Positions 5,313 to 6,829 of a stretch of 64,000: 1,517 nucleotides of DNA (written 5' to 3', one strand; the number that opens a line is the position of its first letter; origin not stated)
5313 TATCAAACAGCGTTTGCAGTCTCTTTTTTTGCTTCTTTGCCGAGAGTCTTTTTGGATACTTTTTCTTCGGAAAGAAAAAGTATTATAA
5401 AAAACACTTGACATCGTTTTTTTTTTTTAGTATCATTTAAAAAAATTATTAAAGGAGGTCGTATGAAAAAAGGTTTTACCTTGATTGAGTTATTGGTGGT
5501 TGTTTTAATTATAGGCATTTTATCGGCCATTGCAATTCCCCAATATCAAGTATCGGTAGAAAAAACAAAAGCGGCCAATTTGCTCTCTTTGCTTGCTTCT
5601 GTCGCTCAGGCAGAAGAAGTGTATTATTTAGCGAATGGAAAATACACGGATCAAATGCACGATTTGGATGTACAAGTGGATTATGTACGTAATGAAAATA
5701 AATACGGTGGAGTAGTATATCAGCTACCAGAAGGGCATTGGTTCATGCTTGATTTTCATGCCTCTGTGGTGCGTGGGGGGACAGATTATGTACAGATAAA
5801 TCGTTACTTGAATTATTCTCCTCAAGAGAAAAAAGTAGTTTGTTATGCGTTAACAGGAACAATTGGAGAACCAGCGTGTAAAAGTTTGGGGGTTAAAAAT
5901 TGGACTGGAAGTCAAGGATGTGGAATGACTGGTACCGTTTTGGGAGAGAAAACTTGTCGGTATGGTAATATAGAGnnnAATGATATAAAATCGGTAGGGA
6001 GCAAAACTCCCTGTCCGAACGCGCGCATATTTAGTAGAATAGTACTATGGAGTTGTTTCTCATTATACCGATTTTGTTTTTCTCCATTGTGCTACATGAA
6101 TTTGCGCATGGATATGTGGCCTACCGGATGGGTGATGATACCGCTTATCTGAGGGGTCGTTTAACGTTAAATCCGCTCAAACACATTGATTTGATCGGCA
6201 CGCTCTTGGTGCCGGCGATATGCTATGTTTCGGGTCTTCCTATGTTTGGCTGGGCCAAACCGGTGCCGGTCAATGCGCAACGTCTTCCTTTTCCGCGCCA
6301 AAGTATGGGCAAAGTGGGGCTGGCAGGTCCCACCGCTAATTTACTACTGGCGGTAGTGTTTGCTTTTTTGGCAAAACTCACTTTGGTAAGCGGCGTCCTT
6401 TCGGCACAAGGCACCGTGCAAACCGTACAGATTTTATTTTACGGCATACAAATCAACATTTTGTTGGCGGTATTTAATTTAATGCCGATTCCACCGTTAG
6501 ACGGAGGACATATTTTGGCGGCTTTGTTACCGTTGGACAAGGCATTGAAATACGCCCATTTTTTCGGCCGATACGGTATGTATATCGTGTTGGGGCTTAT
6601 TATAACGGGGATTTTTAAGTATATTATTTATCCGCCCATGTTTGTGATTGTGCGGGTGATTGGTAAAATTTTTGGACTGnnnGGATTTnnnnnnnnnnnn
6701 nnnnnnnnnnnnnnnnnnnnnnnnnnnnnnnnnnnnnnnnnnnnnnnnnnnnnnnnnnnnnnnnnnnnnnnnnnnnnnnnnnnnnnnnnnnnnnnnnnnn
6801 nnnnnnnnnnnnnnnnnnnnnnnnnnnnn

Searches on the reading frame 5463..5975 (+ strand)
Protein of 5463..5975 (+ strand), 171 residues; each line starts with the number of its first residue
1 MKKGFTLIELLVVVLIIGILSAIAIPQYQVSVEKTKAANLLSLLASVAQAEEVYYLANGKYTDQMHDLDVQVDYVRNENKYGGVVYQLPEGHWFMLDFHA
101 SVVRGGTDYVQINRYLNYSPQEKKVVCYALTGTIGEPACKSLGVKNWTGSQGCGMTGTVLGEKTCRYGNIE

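Call 8: search_protein_families(library=pfam, proteins=[window:5463-5975:+], max_evalue=0.01)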
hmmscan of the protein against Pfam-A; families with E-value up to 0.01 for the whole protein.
window:5463-5975:+ (171 aa): 2 families
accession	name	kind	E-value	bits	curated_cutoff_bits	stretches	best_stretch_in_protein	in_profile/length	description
PF07963.17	N_methyl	-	8.2e-08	32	21.2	1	2-25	4-27/27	Prokaryotic N-terminal methylation motif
PF16732.10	ComP_DUS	-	2.5e-06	28.7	27.3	1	26-81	1-56/87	Type IV minor pilin ComP, DNA uptake sequence receptor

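Call 10: find_encoding_contigs(protein=window:5463-5975:+, flank=3000, max_places=10)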
Protein window:5463-5975:+ (171 aa): no gene with exactly this product is on record in the collection.

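Call 18: find_homologous_proteins(query=window:5463-5975:+, max_evalue=0.00001)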
Query window:5463-5975:+ (171 aa): 6971 proteins with E <= 0.00001 among 8000 candidates; the best 120 are listed.
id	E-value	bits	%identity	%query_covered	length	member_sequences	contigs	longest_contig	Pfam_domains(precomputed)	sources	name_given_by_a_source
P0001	7.2e-110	382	100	100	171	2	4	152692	PF07963.18,PF16732.11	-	-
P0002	9.0e-49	184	56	99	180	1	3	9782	PF07963.18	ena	-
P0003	5.4e-32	129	44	99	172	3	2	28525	PF07963.18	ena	-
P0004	1.1e-28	118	44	89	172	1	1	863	PF07963.18,PF16732.11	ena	-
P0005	2.6e-28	117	45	90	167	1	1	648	PF07963.18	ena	-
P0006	3.3e-28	117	46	98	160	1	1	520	PF07963.18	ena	-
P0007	4.7e-28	116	49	90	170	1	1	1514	PF07963.18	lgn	-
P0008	1.0e-27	115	43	90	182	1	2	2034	PF07963.18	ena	-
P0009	1.1e-27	115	48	89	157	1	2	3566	PF07963.18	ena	-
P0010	1.7e-27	114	44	90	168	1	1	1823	PF07963.18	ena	-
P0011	3.2e-27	114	43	98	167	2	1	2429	PF07963.18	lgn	-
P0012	1.5e-26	111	44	98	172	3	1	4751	PF07963.18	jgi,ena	-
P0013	3.9e-26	110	43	89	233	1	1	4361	PF07963.18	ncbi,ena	-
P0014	7.7e-26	109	43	98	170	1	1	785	PF07963.18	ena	-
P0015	4.7e-25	107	44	98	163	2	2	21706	PF07963.18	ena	-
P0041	7.8e-22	96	42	82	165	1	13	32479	PF07963.18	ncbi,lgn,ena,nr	ncbi:MAG: prepilin-type N-terminal cleavage/methylation domain-containing protein [Elusimicrobiaceae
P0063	2.9e-21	94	42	82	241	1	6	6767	PF07963.18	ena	-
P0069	3.3e-21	94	42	83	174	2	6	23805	PF16734.11,PF07963.18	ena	-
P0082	6.0e-21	93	65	42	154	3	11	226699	PF07963.18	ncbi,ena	-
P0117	1.6e-20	92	66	41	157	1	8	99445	PF07963.18,PF16732.11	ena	-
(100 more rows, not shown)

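Call 19: find_encoding_contigs(protein=P0001, flank=10000, max_places=10)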
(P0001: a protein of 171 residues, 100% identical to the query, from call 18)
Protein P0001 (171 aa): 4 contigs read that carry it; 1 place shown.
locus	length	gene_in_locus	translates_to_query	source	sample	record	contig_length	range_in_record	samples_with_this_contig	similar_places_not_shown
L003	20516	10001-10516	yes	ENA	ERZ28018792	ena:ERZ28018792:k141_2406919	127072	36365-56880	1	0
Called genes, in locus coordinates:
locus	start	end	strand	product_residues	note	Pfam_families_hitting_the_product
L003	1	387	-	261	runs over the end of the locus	PF02673:BacA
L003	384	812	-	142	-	PF00300:His_Phos_1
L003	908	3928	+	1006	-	PF13361:UvrD_C (weak), PF12705:PDDEXK_1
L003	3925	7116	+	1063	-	PF00580:UvrD-helicase, PF01443:Viral_helicase1 (faint), PF13245:AAA_19, PF13087:AAA_12 (faint), PF13361:UvrD_C, PF13538:UvrD_C_2 (faint), PF12705:PDDEXK_1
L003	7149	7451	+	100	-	PF02575:YbaB_DNA_bd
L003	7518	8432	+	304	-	PF00248:Aldo_ket_red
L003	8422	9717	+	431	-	PF20903:SPL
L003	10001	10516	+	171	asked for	PF07963:N_methyl, PF16732:ComP_DUS (weak)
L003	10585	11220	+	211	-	PF02163:Peptidase_M50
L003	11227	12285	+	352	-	PF00579:tRNA-synt_1b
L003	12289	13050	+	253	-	PF02616:SMC_ScpA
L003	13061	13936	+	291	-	PF04079:SMC_ScpB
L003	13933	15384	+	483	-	PF08323:Glyco_transf_5, PF20706:GT4-conflict (weak), PF00534:Glycos_transf_1, PF13692:Glyco_trans_1_4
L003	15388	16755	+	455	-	PF00245:Alk_phosphatase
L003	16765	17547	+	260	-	-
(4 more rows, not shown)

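Call 20: find_encoding_contigs(protein=P0002, flank=5000, max_places=10)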
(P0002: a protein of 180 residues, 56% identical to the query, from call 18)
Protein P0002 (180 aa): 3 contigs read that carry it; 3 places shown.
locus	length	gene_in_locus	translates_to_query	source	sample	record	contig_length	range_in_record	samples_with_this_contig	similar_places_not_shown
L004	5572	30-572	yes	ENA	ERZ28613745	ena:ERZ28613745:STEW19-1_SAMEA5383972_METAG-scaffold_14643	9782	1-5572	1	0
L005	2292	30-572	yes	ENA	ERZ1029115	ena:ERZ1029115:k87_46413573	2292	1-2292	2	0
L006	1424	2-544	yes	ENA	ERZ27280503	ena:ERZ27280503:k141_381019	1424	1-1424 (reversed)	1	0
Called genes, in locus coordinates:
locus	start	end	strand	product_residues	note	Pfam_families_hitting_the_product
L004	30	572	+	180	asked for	PF07963:N_methyl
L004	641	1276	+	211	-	PF02163:Peptidase_M50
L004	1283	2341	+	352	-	PF00579:tRNA-synt_1b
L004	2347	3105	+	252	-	PF02616:SMC_ScpA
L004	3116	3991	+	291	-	PF04079:SMC_ScpB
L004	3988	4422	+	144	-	-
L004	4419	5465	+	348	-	-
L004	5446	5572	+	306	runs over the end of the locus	-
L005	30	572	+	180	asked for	PF07963:N_methyl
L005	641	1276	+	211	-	PF02163:Peptidase_M50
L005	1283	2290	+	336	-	?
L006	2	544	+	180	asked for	PF07963:N_methyl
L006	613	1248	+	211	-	PF02163:Peptidase_M50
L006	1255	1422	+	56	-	?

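Call 28: find_encoding_contigs(protein=P0003, flank=10000, max_places=4)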
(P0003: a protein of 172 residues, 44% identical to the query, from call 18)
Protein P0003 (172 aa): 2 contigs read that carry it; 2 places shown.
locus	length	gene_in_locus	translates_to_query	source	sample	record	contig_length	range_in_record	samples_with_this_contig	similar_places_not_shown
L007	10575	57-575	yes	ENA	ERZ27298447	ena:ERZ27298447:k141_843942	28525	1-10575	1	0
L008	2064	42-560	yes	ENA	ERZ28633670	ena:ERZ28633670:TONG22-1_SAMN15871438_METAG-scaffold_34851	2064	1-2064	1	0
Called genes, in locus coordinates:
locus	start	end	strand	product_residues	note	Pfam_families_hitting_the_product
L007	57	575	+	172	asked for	PF07963:N_methyl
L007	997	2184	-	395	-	PF00009:GTP_EFTU, PF03144:GTP_EFTU_D2, PF03143:GTP_EFTU_D3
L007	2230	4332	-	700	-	PF00009:GTP_EFTU, PF03144:GTP_EFTU_D2, PF22042:EF-G_D2, PF14492:EFG_III, PF16658:RF3_C, PF03764:EFG_IV, PF00679:EFG_C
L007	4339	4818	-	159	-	PF00177:Ribosomal_S7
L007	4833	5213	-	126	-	PF00164:Ribosom_S12_S23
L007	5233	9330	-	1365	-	PF04997:RNA_pol_Rpb1_1, PF00623:RNA_pol_Rpb1_2, PF04983:RNA_pol_Rpb1_3, PF05000:RNA_pol_Rpb1_4, PF04998:RNA_pol_Rpb1_5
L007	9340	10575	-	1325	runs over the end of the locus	PF04563:RNA_pol_Rpb2_1, PF04561:RNA_pol_Rpb2_2 (weak), PF04565:RNA_pol_Rpb2_3, PF10385:RNA_pol_Rpb2_45, PF00562:RNA_pol_Rpb2_6, PF04560:RNA_pol_Rpb2_7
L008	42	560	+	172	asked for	PF07963:N_methyl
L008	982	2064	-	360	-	?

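Call 29: find_encoding_contigs(protein=P0041, flank=10000, max_places=10)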
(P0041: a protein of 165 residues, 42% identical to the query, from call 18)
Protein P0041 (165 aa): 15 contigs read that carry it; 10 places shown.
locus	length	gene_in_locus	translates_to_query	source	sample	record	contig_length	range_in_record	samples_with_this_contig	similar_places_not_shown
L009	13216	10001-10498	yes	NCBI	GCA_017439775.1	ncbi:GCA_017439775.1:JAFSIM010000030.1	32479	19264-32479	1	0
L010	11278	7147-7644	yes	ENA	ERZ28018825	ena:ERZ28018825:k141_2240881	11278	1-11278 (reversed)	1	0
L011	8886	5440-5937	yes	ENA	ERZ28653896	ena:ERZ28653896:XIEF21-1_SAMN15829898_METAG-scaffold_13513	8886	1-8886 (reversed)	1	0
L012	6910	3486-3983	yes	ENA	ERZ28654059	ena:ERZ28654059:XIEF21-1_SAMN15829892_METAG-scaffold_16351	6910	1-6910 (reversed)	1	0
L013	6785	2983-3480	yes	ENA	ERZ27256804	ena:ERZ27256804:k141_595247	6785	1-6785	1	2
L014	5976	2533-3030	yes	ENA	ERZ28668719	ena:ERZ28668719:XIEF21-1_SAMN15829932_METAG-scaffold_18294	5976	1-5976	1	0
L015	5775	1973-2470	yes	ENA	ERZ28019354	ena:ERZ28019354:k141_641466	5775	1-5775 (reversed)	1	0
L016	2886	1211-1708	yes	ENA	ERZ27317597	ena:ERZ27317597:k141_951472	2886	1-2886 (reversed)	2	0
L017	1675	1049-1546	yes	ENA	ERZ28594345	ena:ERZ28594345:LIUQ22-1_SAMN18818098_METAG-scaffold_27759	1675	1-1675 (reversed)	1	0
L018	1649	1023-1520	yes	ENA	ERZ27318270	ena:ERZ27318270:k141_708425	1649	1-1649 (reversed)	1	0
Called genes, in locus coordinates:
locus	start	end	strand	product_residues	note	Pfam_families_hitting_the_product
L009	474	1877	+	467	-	PF00483:NTP_transferase, PF01128:IspD, PF12804:NTP_transf_3, PF14602:Hexapep_2 (faint), PF25084:LbH_EIF2B, PF00132:Hexapep (weak), PF25087:GMPPB_C, PF00132:Hexapep, +1 more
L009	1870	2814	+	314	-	PF13793:Pribosyltran_N, PF00156:Pribosyltran, PF14572:Pribosyl_synth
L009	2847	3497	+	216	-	PF01386:Ribosomal_L25p, PF14693:Ribosomal_TL5_C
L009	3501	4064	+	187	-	PF01195:Pept_tRNA_hydro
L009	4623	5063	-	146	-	PF02130:YbeY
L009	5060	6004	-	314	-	PF02562:PhoH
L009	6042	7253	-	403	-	PF00483:NTP_transferase, PF00132:Hexapep (faint), PF24894:Hexapep_GlmU, PF25084:LbH_EIF2B, PF25247:LbH_GLGC (weak), PF25087:GMPPB_C (weak)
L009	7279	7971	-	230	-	PF02511:Thy1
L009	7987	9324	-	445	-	-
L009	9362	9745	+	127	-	PF03819:MazG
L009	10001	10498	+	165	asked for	PF07963:N_methyl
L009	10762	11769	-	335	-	PF00494:SQS_PSY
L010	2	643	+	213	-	?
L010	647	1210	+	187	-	PF01195:Pept_tRNA_hydro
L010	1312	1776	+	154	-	PF07963:N_methyl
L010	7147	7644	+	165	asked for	PF07963:N_methyl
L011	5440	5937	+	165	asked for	PF07963:N_methyl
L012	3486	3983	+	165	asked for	PF07963:N_methyl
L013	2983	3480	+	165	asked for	PF07963:N_methyl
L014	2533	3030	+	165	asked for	PF07963:N_methyl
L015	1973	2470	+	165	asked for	PF07963:N_methyl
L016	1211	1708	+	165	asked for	PF07963:N_methyl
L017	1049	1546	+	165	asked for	PF07963:N_methyl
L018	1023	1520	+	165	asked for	PF07963:N_methyl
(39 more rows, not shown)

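Call 32: find_encoding_contigs(protein=P0082, flank=6000, max_places=10)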
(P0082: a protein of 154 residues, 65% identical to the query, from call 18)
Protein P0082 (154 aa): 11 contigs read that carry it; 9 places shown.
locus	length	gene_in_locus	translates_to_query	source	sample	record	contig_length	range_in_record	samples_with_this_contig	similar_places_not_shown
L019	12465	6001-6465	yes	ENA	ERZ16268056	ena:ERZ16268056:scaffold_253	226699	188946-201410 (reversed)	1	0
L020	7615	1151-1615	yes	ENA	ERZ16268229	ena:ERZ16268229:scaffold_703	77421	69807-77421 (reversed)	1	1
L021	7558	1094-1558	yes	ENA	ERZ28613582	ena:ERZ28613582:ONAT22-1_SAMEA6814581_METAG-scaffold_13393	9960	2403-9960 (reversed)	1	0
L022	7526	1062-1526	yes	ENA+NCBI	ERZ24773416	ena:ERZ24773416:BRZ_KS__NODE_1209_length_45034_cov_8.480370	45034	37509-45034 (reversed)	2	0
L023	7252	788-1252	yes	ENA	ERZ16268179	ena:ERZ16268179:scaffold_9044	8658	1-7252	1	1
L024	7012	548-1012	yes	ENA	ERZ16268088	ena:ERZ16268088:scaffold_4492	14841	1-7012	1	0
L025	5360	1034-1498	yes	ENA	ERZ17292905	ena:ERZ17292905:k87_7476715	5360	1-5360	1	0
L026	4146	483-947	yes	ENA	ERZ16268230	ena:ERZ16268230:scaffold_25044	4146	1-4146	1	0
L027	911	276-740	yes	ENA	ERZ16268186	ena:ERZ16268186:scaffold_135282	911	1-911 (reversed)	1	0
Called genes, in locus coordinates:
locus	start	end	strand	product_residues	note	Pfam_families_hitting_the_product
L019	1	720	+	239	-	-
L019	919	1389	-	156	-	PF01590:GAF, PF13185:GAF_2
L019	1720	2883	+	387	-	PF01855:POR_N, PF02780:Transketolase_C, PF17147:PFOR_II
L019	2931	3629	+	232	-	PF02775:TPP_enzyme_C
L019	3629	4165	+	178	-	PF01558:POR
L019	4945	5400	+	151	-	PF07963:N_methyl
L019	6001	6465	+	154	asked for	PF07963:N_methyl (weak)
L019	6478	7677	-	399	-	PF00083:Sugar_tr, PF07690:MFS_1, PF03137:OATP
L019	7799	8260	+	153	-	PF07963:N_methyl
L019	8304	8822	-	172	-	PF00588:SpoU_methylase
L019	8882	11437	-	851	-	PF11897:DUF3417, PF00343:Phosphorylase, PF28476:GlgP_C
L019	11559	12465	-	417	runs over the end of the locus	PF07854:DUF1646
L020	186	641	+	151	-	PF07963:N_methyl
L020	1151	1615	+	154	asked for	PF07963:N_methyl (weak)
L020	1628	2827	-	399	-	PF00083:Sugar_tr, PF07690:MFS_1, PF03137:OATP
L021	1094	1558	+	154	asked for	PF07963:N_methyl (weak)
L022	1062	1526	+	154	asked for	PF07963:N_methyl (weak)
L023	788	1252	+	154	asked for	PF07963:N_methyl (weak)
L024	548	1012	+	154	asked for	PF07963:N_methyl (weak)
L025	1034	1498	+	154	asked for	PF07963:N_methyl (weak)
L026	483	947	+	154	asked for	PF07963:N_methyl (weak)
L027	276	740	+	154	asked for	PF07963:N_methyl (weak)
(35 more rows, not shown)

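Call 33: find_encoding_contigs(protein=P0117, flank=6000, max_places=10)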
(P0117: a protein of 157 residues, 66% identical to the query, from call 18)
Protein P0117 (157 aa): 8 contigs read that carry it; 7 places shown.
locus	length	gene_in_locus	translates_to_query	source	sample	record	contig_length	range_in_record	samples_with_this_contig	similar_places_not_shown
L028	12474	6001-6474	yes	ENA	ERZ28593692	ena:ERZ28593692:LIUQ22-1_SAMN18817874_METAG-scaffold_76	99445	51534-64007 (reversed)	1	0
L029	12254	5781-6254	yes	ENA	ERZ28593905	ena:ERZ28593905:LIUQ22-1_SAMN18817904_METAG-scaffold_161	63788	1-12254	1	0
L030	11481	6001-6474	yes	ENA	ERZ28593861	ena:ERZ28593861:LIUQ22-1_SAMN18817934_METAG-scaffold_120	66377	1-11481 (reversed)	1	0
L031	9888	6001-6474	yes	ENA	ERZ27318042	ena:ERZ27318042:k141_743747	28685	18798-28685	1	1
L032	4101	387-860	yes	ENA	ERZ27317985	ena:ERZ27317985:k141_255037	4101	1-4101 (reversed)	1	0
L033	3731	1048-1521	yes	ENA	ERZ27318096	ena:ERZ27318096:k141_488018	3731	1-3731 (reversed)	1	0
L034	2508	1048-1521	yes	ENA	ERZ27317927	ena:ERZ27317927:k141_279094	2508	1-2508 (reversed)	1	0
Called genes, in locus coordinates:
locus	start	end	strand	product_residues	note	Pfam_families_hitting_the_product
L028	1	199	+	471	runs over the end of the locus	PF02347:GDC-P, PF00266:Aminotran_5, PF21478:GcvP2_C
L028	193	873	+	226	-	PF21948:LplA-B_cat, PF03099:BPL_LplA_LipB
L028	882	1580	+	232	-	PF13398:Peptidase_M50B (weak)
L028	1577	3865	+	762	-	PF05170:AsmA, PF05359:DUF748, PF13116:YhdP (faint)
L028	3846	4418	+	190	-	PF00156:Pribosyltran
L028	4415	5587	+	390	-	PF17785:PUA_3, PF13847:Methyltransf_31 (faint), PF06325:PrmA (faint), PF10672:Methyltrans_SAM, PF03602:Cons_hypoth95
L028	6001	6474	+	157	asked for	PF07963:N_methyl, PF16732:ComP_DUS (weak)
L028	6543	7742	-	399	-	PF01676:Metalloenzyme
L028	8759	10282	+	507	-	PF01336:tRNA_anti-codon, PF00152:tRNA-synt_2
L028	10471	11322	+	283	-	-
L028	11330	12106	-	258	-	PF02673:BacA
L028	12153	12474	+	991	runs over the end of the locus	PF13361:UvrD_C, PF12705:PDDEXK_1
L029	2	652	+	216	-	?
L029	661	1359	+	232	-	PF13398:Peptidase_M50B (weak)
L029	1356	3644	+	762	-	PF05170:AsmA, PF05359:DUF748, PF13116:YhdP (faint)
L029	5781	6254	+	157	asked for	PF07963:N_methyl, PF16732:ComP_DUS (weak)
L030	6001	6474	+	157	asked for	PF07963:N_methyl, PF16732:ComP_DUS (weak)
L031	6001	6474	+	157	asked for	PF07963:N_methyl, PF16732:ComP_DUS (weak)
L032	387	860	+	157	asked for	PF07963:N_methyl, PF16732:ComP_DUS (weak)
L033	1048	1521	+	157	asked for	PF07963:N_methyl, PF16732:ComP_DUS (weak)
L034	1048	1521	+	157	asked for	PF07963:N_methyl, PF16732:ComP_DUS (weak)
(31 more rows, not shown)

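Call 43: list_cluster_members(proteins=[P0001, P0002])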
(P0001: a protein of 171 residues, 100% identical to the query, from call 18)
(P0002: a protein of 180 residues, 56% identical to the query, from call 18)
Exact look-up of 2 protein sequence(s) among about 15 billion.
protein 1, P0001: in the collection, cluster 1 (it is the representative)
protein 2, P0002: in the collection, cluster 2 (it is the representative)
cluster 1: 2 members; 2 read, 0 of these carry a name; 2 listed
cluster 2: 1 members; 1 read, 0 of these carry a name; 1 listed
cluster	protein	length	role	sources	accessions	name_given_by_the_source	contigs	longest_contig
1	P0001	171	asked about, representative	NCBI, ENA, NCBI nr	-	-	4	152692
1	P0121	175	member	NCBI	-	-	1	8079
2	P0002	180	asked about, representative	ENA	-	-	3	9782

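Call 53: find_encoding_contigs(protein=P0069, flank=4000, max_places=10)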
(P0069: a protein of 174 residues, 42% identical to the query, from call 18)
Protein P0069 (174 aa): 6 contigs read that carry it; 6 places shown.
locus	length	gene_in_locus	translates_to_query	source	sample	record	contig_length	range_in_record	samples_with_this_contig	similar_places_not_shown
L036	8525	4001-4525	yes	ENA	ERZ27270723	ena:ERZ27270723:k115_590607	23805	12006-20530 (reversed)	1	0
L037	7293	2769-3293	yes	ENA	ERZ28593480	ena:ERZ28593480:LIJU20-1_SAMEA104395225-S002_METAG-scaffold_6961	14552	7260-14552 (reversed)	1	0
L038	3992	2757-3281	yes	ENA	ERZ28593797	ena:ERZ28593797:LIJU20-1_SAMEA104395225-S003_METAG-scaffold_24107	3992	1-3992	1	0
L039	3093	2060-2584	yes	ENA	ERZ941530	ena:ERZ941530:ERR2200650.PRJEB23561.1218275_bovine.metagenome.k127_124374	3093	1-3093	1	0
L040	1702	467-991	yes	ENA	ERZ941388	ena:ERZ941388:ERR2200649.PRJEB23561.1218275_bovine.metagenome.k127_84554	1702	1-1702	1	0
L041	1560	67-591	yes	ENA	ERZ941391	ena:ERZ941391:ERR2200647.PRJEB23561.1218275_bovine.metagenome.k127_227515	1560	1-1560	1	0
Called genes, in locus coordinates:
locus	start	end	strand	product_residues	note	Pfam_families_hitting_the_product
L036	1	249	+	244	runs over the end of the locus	-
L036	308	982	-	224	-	PF00230:MIP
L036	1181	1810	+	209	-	PF07963:N_methyl (weak)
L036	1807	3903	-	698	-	PF17191:RecG_wedge, PF00270:DEAD, PF04851:ResIII, PF13277:YmdB (faint), PF13604:AAA_30 (faint), PF00271:Helicase_C, PF22590:Cas3-like_C_2 (weak), PF19833:RecG_dom3_C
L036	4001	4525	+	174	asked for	PF07963:N_methyl, PF16734:Pilin_GH (weak)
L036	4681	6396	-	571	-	PF03979:Sigma70_r1_1, PF00140:Sigma70_r1_2, PF04542:Sigma70_r2, PF04539:Sigma70_r3, PF04545:Sigma70_r4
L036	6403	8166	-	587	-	PF01807:Zn_ribbon_DnaG, PF08275:DNAG_N, PF01751:Toprim, PF13155:Toprim_2, PF13662:Toprim_4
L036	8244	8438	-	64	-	PF01165:Ribosomal_S21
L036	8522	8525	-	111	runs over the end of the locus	PF11969:DcpS_C, PF01230:HIT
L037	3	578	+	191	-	?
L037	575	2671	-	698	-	PF17191:RecG_wedge, PF00270:DEAD, PF04851:ResIII, PF13277:YmdB (faint), PF13604:AAA_30 (faint), PF00271:Helicase_C, PF22590:Cas3-like_C_2 (weak), PF19833:RecG_dom3_C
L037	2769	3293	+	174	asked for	PF07963:N_methyl, PF16734:Pilin_GH (weak)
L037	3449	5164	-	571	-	PF03979:Sigma70_r1_1, PF00140:Sigma70_r1_2, PF04542:Sigma70_r2, PF04539:Sigma70_r3, PF04545:Sigma70_r4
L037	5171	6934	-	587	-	PF01807:Zn_ribbon_DnaG, PF08275:DNAG_N, PF01751:Toprim, PF13155:Toprim_2, PF13662:Toprim_4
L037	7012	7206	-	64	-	PF01165:Ribosomal_S21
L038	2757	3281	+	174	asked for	PF07963:N_methyl, PF16734:Pilin_GH (weak)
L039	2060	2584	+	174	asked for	PF07963:N_methyl, PF16734:Pilin_GH (weak)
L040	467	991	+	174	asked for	PF07963:N_methyl, PF16734:Pilin_GH (weak)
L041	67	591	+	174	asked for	PF07963:N_methyl, PF16734:Pilin_GH (weak)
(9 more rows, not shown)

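Call 54: find_encoding_contigs(protein=P0063, flank=4000, max_places=10)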
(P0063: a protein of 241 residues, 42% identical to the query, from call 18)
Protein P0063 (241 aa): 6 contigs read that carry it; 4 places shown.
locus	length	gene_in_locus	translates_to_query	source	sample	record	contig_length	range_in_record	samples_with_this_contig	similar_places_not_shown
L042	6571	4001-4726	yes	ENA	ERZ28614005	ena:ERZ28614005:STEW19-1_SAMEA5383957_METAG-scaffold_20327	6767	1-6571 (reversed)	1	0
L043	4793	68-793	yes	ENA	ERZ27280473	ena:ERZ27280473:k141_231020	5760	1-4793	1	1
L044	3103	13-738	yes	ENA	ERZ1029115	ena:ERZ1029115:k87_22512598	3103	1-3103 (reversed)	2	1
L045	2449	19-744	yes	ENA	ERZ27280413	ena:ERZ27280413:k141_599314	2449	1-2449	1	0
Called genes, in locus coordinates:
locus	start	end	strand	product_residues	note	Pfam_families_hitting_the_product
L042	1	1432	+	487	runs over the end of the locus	PF00749:tRNA-synt_1c, PF19269:Anticodon_2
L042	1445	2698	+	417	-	-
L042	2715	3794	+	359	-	PF00437:T2SSE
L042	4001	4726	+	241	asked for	PF07963:N_methyl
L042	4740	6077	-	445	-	PF01541:GIY-YIG, PF27096:UvrC_M, PF08459:UvrC_RNaseH_dom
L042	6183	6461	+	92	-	PF01649:Ribosomal_S20p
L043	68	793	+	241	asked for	PF07963:N_methyl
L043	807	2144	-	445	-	PF01541:GIY-YIG, PF27096:UvrC_M, PF08459:UvrC_RNaseH_dom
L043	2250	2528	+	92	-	PF01649:Ribosomal_S20p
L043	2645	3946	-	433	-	PF03825:Nuc_H_symport, PF12832:MFS_1_like, PF07690:MFS_1 (weak)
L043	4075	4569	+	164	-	PF04461:YajQ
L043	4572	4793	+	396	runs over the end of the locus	?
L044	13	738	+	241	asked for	PF07963:N_methyl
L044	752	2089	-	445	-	PF01541:GIY-YIG, PF27096:UvrC_M, PF08459:UvrC_RNaseH_dom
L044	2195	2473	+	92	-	PF01649:Ribosomal_S20p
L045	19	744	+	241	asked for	PF07963:N_methyl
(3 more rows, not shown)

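Call 57: search_solved_structures(query=window:5463-5975:+, max_evalue=0.01)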
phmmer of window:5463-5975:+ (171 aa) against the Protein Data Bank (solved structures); distinct sequences matched with E-value up to 0.01: 21.
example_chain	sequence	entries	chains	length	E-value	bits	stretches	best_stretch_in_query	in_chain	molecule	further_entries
9egp_A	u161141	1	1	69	2.1e-08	37.7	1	2-55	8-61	Geopilin domain 1 protein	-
1oqw_A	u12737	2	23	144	5.3e-08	36.3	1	5-85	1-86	Fimbrial protein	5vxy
7tgg_A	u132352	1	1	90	9e-08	35.6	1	2-39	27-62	Geopilin domain 1 protein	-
2hi2_A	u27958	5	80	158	2e-07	34.4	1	5-66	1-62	Fimbrial protein | PilA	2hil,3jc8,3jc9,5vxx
8tob_GA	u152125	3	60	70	2.4e-07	34.2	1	6-54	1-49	Fimbrial protein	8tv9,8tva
1ay2_A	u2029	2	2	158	2.5e-07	34.2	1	5-65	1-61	TYPE 4 PILIN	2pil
8tum_e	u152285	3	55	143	3.6e-07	33.6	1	5-45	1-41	Type IV major pilin protein PilA | Pilin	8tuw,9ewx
8p3b_A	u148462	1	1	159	8.4e-07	32.4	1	5-65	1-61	Fimbrial protein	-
5wda_A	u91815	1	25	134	8.7e-07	32.4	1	5-94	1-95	General secretion pathway protein G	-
5kua_A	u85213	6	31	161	9.2e-07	32.3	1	5-64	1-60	pilin | Neisseria meningitidis PilE variant SB-GATDH | Neisseria meningitidis PilE, SB-DATDH variant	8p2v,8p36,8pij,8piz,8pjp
2m7g_A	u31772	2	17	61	4e-06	30.2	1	5-39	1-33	Geopilin domain 1 protein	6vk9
9laa_A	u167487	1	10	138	4.5e-06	30.1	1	3-51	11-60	Type IV pilin protein PilA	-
8tj2_C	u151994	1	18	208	9.7e-06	29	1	5-70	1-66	Type IV major pilin protein PilA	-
3sok_A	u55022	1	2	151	1.9e-05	28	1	5-44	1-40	Fimbrial protein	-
8qqj_J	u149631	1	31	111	4.5e-05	26.8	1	5-56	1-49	Type IV narrow pilus major component PilA5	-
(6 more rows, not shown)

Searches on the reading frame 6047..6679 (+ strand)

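Call 8: search_protein_families(library=pfam, proteins=[window:6047-6679:+], max_evalue=0.01)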
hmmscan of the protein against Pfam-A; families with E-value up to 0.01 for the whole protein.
window:6047-6679:+ (211 aa): 1 family
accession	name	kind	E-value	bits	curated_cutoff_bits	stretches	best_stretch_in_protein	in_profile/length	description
PF02163.28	Peptidase_M50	-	9.1e-15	55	27.2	2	125-162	158-195/221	Peptidase family M50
